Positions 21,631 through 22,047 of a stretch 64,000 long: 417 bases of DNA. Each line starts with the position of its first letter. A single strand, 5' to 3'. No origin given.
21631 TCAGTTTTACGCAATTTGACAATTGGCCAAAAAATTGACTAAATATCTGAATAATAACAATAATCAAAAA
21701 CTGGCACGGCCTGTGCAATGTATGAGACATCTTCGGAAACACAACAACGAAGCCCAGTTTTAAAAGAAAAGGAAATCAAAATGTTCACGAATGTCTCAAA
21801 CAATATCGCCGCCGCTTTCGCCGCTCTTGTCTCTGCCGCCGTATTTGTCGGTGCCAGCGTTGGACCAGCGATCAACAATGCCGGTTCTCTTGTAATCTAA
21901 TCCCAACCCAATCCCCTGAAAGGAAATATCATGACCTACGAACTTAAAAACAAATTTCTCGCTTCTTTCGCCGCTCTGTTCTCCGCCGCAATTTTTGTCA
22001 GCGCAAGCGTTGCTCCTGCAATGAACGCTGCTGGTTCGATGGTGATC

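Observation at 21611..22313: Putative satellite phage-shock operon: PspF-type UAS, sigma54 promoter, two microproteins, pspC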

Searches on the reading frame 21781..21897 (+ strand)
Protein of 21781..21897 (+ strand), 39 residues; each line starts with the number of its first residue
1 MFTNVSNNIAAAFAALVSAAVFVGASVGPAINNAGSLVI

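Call 5: search_protein_families(library=pfam, proteins=[window:21781-21897:+], max_evalue=0.1)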
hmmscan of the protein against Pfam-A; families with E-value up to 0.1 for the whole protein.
seq(39 aa): 0 families

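Call 6: search_protein_families(library=ncbifam, proteins=[window:21781-21897:+], max_evalue=1)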
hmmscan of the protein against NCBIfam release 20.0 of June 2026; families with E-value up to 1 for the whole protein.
seq(39 aa): 1 family
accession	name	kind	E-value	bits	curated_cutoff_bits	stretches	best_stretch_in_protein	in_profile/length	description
NF045523.1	MXAN_5453_fam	exception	0.1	11.1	500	1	5-37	234-266/544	MXAN_5453 family MXYO-CTERM-anchored protein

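Call 18: find_related_loci(query=A3, collection=genome_contigs, flank=3000)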
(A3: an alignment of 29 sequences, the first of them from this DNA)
Query A3 (39 aa) in genome_contigs; peptide patterns used: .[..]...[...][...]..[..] (x = any residue, [..] = any of these).
598 stretches matched a pattern (row limit reached: there are more); 32 encode a relative of the query (tblastn E <= 1e-3); 32 distinct loci.
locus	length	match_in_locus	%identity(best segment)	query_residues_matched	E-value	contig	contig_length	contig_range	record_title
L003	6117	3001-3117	69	1-39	4e-11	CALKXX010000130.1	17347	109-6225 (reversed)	MAG: uncultured Sphingomonadaceae bacterium isolate H2_Bin_MAXBIN__032_sub_2 genome assembly, contig: c_000000455399, wh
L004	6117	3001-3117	59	1-39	3e-11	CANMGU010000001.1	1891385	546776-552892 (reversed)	uncultured Sphingomonadaceae bacterium isolate 3-285-G.fasta genome assembly, contig: NODE_1, whole genome shotgun seque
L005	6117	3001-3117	64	1-39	9e-11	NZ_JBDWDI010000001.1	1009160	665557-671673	MAG: Parasphingorhabdus sp. isolate LC.120.F.D4_374_69 LC_120_F_D4_374_69_000000000001, whole genome shotgun sequence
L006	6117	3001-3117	62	1-39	1e-10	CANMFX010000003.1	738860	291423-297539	uncultured Sphingomonadaceae bacterium isolate 372.fasta genome assembly, contig: NODE_3, whole genome shotgun sequence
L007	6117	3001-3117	62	1-39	3e-10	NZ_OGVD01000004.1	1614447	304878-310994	Sphingorhabdus sp. EL138 isolate Sphingorhabdus sp. EL138, whole genome shotgun sequence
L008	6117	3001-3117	62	1-39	3e-10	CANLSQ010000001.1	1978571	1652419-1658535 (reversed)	uncultured Sphingomonadaceae bacterium isolate 2-322-n2.fasta genome assembly, contig: NODE_1, whole genome shotgun sequ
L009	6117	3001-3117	62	1-39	3e-10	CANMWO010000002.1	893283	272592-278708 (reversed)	uncultured Sphingomonadaceae bacterium isolate YR25-13-3Z.fasta genome assembly, contig: NODE_2, whole genome shotgun se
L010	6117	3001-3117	59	1-39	6e-10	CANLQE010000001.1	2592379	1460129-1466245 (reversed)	uncultured Sphingomonadaceae bacterium isolate 98.fasta genome assembly, contig: NODE_1, whole genome shotgun sequence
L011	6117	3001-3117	59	1-39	5e-10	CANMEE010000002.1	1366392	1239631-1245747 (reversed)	uncultured Sphingomonadaceae bacterium isolate 3-525.fasta genome assembly, contig: NODE_2, whole genome shotgun sequenc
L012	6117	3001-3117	59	1-39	7e-10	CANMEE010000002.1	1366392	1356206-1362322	uncultured Sphingomonadaceae bacterium isolate 3-525.fasta genome assembly, contig: NODE_2, whole genome shotgun sequenc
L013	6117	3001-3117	64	1-39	1e-9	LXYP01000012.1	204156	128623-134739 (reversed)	Sphingomonadales bacterium EhC05 A9_Contig2, whole genome shotgun sequence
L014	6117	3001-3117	56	1-39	3e-9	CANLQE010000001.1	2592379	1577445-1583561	uncultured Sphingomonadaceae bacterium isolate 98.fasta genome assembly, contig: NODE_1, whole genome shotgun sequence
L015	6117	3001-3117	56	1-39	4e-9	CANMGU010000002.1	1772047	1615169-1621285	uncultured Sphingomonadaceae bacterium isolate 3-285-G.fasta genome assembly, contig: NODE_2, whole genome shotgun seque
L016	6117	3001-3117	59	1-39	5e-9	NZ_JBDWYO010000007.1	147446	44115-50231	MAG: Parasphingorhabdus sp. isolate CI.26.F.C1_514_67 CI_26_F_C1_514_67_000000000007, whole genome shotgun sequence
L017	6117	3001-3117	54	1-39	1e-8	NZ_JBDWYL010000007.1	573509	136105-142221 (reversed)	MAG: Parasphingorhabdus sp. isolate CI.26.F.C1_514_50 CI_26_F_C1_514_50_000000000007, whole genome shotgun sequence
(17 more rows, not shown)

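Call 65: search_solved_structures(query=A3, max_evalue=10)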
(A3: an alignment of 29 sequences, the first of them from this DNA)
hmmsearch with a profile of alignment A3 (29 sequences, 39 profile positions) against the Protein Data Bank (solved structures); distinct sequences matched with E-value up to 10: 0.

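Call 92: search_protein_representatives(alignment_id=A3)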
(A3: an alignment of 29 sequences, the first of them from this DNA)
Query: 29 sequences, 39 profile positions. Proteins with E-value up to 0.001 (for the whole library): 30; up to 1e-10: 4; up to 1e-30: 0. The best 30 are listed.
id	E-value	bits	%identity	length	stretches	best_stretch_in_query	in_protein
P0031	8.1e-15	70.3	-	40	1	1-39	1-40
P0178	9.7e-14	66.9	-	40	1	1-39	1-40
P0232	3.9e-13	65.0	-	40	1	1-39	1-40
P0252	9.7e-13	63.7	-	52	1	1-39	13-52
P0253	1.2e-09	53.8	-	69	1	1-39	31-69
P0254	1.3e-09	53.7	-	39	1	8-39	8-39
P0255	1.4e-09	53.5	-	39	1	1-35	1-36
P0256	2.1e-09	53.0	-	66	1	1-39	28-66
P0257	6.3e-08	48.3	-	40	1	1-39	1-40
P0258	2.0e-07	46.7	-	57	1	1-39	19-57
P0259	2.1e-07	46.6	-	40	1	1-39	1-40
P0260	3.8e-07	45.8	-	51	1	1-39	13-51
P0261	4.8e-07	45.5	-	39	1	1-39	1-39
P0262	5.1e-07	45.4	-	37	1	2-39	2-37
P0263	5.8e-07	45.2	-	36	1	1-31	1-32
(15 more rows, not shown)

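Call 99: predict_structure(alignment_id=A3)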
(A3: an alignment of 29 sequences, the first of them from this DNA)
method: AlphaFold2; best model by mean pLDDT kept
length: 39 residues; sequences in the alignment: 29
mean_pLDDT: 78.7   pTM: 0.42
mean pLDDT of the five models: 78.7, 77.0, 77.0, 76.1, 70.8
residues with pLDDT >= 90: 8; 70-90: 19; 50-70: 12; < 50: 0
segments of 3 or more residues with pLDDT < 50: none
pLDDT, mean of each block of 10 residues (from residue 1): 78 91 79 65
secondary structure, 60 per line:
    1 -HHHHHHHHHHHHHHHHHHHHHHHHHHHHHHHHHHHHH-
elements in order: H2-38
